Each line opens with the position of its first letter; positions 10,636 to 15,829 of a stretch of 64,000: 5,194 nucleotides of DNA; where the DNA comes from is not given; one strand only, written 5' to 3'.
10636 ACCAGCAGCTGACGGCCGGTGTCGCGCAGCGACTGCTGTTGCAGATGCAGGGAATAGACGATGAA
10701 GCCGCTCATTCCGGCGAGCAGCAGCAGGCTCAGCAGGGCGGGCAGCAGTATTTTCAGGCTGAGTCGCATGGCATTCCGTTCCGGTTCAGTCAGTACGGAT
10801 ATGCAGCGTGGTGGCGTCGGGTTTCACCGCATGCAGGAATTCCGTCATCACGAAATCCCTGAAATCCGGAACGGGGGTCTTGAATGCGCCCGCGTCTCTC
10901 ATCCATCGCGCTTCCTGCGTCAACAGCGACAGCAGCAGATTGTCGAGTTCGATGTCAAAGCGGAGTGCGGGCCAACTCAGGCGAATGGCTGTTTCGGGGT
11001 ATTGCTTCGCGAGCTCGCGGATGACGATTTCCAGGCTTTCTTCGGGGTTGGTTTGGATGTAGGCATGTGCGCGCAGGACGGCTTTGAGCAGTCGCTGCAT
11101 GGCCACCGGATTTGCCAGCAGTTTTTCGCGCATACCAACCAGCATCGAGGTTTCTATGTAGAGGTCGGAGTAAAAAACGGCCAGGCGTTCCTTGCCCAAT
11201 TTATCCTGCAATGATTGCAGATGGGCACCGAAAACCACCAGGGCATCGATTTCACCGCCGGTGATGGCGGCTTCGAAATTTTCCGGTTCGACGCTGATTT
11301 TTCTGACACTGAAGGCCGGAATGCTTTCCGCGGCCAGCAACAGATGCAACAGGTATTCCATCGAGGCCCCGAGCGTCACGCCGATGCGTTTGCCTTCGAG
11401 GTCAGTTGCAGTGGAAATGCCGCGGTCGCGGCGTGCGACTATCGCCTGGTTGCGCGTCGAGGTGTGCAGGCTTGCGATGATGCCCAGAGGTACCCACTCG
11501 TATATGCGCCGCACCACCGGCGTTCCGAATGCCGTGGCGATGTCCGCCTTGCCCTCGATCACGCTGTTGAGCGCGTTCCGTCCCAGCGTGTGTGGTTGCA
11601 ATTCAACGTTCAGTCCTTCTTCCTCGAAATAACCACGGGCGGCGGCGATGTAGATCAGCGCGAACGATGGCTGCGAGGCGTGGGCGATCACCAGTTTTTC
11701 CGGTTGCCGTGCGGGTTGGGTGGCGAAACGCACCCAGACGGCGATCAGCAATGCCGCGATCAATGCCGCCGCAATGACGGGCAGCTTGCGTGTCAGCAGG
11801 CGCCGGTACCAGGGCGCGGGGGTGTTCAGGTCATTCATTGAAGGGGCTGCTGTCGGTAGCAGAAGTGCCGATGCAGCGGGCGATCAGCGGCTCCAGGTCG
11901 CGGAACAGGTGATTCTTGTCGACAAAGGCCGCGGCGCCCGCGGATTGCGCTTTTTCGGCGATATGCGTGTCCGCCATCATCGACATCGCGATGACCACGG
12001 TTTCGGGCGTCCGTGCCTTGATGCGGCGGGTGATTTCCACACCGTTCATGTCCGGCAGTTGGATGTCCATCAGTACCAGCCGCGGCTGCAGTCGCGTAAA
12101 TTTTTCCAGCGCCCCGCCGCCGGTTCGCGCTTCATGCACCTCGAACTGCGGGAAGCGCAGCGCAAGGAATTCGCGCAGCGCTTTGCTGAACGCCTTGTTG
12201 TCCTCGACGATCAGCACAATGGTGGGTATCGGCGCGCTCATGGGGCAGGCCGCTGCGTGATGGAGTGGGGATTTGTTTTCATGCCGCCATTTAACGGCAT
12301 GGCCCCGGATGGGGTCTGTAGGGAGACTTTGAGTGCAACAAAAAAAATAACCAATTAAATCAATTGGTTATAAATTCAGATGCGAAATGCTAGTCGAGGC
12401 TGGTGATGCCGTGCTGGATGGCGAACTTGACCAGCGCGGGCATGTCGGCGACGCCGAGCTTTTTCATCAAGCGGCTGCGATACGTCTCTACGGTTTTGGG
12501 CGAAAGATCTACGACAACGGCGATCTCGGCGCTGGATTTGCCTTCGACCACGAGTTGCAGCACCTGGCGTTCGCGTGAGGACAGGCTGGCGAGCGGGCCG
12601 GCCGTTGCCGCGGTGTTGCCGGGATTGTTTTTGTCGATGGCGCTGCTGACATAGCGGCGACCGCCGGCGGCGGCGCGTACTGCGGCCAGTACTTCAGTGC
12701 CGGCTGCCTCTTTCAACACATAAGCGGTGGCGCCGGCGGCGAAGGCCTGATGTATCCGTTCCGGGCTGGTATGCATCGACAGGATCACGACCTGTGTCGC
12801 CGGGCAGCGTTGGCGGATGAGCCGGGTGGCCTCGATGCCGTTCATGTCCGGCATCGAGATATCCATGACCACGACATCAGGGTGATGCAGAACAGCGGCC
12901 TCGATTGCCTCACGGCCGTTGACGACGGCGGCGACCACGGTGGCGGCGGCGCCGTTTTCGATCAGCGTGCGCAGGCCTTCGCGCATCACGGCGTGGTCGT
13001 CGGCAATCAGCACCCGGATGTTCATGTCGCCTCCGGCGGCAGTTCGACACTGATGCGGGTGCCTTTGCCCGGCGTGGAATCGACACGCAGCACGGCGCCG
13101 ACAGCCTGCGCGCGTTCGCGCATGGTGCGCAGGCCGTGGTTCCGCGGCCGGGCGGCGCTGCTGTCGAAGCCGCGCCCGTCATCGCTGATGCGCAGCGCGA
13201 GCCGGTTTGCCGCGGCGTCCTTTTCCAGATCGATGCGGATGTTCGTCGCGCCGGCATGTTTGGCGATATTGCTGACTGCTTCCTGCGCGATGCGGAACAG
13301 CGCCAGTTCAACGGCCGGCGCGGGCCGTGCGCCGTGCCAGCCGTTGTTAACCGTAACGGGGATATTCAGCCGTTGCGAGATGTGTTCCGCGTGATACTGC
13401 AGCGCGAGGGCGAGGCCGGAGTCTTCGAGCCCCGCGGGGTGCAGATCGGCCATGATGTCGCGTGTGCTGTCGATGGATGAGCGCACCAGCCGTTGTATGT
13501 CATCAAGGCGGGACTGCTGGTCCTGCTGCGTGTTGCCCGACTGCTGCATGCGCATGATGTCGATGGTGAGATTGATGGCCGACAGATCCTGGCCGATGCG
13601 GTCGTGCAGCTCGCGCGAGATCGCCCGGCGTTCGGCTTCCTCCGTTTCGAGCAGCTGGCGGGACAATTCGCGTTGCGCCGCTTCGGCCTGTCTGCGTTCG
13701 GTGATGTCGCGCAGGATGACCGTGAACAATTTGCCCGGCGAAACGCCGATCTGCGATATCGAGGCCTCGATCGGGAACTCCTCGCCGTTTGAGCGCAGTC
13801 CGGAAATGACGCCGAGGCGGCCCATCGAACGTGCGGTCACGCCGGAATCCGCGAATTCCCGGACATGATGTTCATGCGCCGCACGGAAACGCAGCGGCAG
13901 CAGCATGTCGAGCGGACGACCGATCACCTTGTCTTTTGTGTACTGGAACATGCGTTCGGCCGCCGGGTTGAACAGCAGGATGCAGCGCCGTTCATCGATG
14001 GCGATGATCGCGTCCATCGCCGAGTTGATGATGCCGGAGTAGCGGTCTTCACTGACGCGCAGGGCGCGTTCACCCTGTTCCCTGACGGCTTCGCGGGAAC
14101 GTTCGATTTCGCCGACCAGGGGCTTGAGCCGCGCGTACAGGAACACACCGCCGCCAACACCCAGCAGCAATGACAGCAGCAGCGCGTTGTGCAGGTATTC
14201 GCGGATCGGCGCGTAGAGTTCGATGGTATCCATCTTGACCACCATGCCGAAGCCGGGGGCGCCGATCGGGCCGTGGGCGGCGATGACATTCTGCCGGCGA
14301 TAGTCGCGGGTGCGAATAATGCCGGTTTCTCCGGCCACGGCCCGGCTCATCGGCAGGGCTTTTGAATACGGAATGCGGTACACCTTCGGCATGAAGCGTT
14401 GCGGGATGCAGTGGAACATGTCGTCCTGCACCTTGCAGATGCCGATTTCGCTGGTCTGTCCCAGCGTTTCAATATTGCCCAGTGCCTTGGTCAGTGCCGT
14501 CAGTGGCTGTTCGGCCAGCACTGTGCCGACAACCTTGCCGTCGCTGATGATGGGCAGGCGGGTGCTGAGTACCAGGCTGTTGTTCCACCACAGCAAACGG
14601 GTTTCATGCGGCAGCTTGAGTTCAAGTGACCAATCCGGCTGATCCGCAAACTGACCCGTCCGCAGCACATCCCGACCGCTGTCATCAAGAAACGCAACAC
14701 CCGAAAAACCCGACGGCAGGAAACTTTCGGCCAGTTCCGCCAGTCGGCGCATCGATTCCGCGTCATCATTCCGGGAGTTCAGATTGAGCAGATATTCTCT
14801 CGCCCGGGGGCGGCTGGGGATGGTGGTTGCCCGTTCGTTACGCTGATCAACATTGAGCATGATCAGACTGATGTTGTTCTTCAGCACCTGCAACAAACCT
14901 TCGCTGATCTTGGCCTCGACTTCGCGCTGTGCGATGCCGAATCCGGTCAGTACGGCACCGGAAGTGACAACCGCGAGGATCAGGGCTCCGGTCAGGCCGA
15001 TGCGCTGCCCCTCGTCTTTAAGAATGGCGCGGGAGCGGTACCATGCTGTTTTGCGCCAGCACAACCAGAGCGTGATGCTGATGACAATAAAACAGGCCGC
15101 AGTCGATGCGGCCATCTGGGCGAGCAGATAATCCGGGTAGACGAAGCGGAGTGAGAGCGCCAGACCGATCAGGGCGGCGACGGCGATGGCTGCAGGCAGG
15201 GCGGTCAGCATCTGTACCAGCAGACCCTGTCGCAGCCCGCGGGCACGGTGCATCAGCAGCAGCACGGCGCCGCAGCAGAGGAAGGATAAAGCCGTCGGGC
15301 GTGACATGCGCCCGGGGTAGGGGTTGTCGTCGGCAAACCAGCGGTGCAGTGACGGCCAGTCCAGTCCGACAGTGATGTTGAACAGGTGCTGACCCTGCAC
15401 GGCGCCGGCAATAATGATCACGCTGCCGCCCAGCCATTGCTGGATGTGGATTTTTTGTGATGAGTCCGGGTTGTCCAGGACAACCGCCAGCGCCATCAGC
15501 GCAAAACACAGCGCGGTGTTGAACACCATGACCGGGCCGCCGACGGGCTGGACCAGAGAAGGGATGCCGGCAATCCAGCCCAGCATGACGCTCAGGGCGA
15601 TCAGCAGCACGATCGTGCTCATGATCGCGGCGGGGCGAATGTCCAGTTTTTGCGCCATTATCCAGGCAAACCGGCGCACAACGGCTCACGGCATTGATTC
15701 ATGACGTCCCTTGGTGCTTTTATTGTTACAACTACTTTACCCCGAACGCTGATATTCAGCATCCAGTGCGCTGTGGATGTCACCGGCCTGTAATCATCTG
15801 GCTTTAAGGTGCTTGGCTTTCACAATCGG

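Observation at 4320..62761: Recurrent AT-rich box of about 20 bp, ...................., with at least 11 copies in a 64% GC window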

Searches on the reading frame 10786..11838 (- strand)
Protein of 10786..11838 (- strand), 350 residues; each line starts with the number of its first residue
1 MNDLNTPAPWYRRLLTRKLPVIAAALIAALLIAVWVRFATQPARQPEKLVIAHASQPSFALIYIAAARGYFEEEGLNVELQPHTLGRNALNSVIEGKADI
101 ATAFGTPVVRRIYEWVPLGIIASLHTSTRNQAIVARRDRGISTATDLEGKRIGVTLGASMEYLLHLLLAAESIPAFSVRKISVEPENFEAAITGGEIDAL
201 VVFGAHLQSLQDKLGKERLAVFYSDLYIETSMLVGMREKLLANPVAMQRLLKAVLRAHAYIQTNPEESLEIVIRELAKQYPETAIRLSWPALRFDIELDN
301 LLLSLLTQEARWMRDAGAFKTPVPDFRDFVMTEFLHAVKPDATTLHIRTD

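Call 38: search_protein_families(library=pfam, proteins=[window:10786-11838:-])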
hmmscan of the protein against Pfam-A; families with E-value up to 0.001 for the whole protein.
window:10786-11838:- (350 aa): 3 families
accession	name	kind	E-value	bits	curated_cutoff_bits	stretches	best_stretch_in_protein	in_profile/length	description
PF09084.16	NMT1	-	1.5e-31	110.4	20.5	1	56-267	1-215/216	NMT1/THI5 like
PF13379.11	NMT1_2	-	8.6e-12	45.8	24.7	1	57-268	16-244/252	NMT1-like family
PF12974.12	Phosphonate-bd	-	0.00018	21.4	27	1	75-234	28-197/242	ABC transporter, phosphonate, periplasmic substrate-binding protein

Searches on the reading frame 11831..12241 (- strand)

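Call 21: search_protein_families(library=pfam, proteins=[window:11831-12241:-])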
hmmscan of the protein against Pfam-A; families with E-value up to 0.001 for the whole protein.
window:11831-12241:- (136 aa): 1 family
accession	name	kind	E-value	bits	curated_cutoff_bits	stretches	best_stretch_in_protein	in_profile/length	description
PF00072.30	Response_reg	-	4e-23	82.2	30.2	1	9-116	1-106/111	Response regulator receiver domain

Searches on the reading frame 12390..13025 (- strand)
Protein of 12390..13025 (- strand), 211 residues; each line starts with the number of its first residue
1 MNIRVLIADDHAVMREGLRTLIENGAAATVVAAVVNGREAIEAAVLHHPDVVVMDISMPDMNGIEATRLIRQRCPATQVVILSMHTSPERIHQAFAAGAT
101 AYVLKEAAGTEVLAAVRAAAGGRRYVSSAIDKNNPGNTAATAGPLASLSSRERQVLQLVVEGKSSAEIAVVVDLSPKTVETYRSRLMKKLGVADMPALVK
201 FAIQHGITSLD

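Call 22: search_protein_families(library=pfam, proteins=[window:12390-13025:-])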
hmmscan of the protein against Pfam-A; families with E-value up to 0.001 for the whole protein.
window:12390-13025:- (211 aa): 4 families
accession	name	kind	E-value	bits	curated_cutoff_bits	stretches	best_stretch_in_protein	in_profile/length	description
PF00072.30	Response_reg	-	5.9e-28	97.7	30.2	1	5-116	1-110/111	Response regulator receiver domain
PF00196.25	GerE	-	3.4e-19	68.6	23.5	1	147-202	2-57/57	Bacterial regulatory proteins, luxR family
PF08281.18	Sigma70_r4_2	-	1e-10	41.5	25.7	1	145-190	8-54/54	Sigma-70, region 4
PF04545.22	Sigma70_r4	-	0.00082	19.3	24.1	0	145-190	2-48/50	Sigma-70, region 4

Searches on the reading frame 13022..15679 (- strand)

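Call 38: search_protein_families(library=pfam, proteins=[window:13022-15679:-])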
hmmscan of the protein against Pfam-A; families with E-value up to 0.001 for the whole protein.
window:13022-15679:- (885 aa): 7 families
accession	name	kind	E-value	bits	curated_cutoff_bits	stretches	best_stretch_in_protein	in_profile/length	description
PF02518.31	HATPase_c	-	7.3e-13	49.4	26.4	1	791-883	3-110/111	Histidine kinase-, DNA gyrase B-, and HSP90-like ATPase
PF07730.19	HisKA_3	-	8.4e-13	49.1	24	1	683-750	1-67/68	Histidine kinase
PF13426.13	PAS_9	-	3.3e-12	47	27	1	557-661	3-103/103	PAS domain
PF00989.32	PAS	-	2.5e-11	44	22.6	1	546-659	2-113/113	PAS fold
PF08448.16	PAS_4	-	1.6e-10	41.6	23.1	1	552-664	2-110/110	PAS fold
PF13188.13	PAS_8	-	1.7e-06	28.1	21.8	1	546-598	2-55/65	PAS domain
PF13581.12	HATPase_c_2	-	0.00038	20.9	27.4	1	798-848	36-89/127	Histidine kinase-like ATPase domain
